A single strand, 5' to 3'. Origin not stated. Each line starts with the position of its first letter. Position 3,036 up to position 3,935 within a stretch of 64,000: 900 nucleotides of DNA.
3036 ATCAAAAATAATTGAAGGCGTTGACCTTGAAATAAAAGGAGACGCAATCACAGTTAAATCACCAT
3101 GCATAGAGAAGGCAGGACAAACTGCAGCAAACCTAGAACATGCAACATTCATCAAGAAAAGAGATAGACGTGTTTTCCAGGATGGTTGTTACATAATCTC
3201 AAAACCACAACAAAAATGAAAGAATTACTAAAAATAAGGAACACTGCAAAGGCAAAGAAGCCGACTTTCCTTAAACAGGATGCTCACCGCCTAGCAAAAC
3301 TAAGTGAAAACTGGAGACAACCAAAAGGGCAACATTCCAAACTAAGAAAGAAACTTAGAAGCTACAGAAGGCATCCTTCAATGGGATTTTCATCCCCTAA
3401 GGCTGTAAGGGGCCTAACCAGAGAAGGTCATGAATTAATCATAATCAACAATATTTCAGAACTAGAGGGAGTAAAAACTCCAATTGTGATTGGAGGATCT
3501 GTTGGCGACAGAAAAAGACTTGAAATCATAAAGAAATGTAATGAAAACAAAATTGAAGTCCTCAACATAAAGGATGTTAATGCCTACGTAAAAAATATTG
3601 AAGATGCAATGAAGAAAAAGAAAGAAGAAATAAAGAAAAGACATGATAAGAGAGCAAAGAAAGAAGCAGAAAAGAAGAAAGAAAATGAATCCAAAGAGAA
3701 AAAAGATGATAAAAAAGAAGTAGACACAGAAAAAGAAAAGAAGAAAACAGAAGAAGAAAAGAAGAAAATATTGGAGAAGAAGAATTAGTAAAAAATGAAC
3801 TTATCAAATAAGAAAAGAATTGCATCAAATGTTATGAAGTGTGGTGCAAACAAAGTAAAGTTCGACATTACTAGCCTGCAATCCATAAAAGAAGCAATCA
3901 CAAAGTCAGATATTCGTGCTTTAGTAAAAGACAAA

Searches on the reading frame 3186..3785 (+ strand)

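Call 46: search_protein_families(library=pfam, proteins=[window:3186-3785:+], max_evalue=0.001)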
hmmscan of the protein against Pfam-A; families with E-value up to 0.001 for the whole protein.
window:3186-3785:+ (200 aa): 1 family
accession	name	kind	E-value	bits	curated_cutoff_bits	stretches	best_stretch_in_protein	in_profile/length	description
PF01655.23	Ribosomal_L32e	-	5.1e-26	91.5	25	1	25-127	1-108/108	Ribosomal protein L32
